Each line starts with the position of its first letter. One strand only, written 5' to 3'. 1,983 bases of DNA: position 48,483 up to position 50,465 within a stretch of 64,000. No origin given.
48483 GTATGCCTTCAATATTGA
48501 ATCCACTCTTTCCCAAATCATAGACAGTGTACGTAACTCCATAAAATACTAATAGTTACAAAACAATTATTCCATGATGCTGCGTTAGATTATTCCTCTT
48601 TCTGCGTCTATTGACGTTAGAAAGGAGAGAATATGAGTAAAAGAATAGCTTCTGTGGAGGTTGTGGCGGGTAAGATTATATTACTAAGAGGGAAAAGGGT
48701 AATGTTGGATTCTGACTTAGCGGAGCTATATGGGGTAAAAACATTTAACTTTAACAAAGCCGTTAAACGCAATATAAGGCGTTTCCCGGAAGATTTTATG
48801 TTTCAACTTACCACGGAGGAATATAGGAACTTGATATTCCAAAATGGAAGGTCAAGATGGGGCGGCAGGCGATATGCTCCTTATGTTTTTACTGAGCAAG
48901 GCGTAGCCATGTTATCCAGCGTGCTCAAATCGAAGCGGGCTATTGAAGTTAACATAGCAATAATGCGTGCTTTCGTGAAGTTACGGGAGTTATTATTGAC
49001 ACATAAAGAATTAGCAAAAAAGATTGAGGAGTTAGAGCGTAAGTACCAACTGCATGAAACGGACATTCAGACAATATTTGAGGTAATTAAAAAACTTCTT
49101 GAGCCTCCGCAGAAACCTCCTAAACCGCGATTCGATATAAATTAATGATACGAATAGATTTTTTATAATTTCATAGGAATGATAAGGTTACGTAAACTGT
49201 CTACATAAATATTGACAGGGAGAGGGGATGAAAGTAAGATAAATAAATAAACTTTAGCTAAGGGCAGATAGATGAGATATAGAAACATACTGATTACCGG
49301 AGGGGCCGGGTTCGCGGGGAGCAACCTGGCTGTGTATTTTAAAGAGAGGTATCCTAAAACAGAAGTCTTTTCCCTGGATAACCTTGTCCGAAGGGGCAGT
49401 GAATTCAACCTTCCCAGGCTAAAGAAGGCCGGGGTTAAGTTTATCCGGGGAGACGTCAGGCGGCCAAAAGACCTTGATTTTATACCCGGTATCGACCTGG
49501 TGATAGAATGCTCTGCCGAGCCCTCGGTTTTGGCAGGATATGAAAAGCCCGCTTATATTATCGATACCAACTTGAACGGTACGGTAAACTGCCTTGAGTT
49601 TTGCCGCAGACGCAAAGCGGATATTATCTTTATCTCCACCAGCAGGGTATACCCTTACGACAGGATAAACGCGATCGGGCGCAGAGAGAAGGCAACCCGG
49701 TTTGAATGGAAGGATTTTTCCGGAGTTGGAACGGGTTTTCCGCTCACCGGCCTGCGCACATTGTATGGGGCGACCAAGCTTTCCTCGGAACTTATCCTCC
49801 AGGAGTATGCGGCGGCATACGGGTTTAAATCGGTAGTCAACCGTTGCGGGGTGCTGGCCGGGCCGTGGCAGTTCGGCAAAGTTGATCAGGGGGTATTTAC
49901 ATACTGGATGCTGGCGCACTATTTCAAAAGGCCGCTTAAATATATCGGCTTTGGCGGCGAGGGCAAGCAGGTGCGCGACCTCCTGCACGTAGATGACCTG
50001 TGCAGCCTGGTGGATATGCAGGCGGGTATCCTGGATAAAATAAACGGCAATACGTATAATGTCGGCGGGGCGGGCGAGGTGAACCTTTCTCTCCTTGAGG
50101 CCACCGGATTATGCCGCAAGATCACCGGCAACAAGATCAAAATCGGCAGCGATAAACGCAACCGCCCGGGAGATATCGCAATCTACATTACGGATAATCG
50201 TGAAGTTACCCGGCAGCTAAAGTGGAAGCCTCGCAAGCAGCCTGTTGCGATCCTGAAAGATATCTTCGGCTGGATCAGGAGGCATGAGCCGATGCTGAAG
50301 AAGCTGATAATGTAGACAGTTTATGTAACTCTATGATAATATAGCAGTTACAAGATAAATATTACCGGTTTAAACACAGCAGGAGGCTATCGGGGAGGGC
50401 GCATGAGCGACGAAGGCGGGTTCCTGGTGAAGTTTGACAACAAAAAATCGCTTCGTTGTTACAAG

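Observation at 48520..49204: ORF6N-domain cassette shares its 5' leader with the RAYT cassette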

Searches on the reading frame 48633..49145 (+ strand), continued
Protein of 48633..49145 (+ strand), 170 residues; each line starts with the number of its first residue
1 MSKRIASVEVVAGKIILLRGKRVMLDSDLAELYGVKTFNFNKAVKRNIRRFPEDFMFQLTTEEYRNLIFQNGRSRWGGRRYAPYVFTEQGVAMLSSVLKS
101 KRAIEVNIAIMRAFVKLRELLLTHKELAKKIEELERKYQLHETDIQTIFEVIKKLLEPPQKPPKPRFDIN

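Call 44: search_protein_families(library=phrogs, proteins=[window:48633-49145:+], max_evalue=0.001)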
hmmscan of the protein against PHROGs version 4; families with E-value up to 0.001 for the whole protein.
window:48633-49145:+ (170 aa): 9 families
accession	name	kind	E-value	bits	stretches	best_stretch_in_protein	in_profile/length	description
phrog_4792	-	transcription regulation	5.2e-29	102.7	1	5-119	7-124/268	anti-repressor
phrog_373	-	transcription regulation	2.5e-08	34.6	1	18-137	94-224/373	anti-repressor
phrog_63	-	transcription regulation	9.7e-07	29.4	1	18-144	127-248/431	anti-repressor Ant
phrog_7755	-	transcription regulation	9.9e-07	29.5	1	14-119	125-230/282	anti-repressor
phrog_1760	-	transcription regulation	2.4e-06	28.4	1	15-153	12-149/232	anti-repressor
phrog_1726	-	transcription regulation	1.4e-05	26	1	14-106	8-107/264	anti-repressor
phrog_2379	-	transcription regulation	0.0002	22.2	1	23-107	20-108/187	anti-repressor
phrog_2657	-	transcription regulation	0.00057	20.3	1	11-138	11-131/243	transcriptional regulator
phrog_518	-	transcription regulation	0.00071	20.2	0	67-138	66-129/268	Rha-like transcriptional regulator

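Call 58: search_protein_families(library=ncbifam, proteins=[window:48633-49145:+], max_evalue=0.01)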
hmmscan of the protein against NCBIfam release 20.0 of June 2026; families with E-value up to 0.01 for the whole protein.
window:48633-49145:+ (170 aa): 1 family
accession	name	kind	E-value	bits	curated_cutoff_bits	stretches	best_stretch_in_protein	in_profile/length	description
TIGR02681.1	phage_pRha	subfamily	0.0023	18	45.95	1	21-122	10-105/108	phage regulatory protein, Rha family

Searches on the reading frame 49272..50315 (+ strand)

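Call 8: search_protein_families(library=pfam, proteins=[window:49272-50315:+], max_evalue=0.01)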
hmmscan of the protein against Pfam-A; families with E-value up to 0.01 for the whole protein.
window:49272-50315:+ (347 aa): 6 families
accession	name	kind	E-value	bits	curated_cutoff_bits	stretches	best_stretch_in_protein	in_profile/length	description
PF01370.27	Epimerase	-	2.7e-36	125.6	20.9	1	6-265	1-240/240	NAD dependent epimerase/dehydratase family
PF16363.11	GDP_Man_Dehyd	-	9.2e-28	98.1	27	1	7-323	1-324/332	GDP-mannose 4,6 dehydratase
PF07993.18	NAD_binding_4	-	4.7e-11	42.8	20.1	1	72-241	87-252/258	Male sterility protein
PF01073.25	3Beta_HSD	-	2.9e-09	36.8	22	1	7-126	1-119/280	3-beta hydroxysteroid dehydrogenase/isomerase family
PF02719.21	Polysacc_synt_2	-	4.9e-06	26.4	20.2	1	6-125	1-130/293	Polysaccharide biosynthesis protein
PF04321.23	RmlD_sub_bind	-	0.0001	22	27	1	5-178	2-138/287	RmlD substrate binding domain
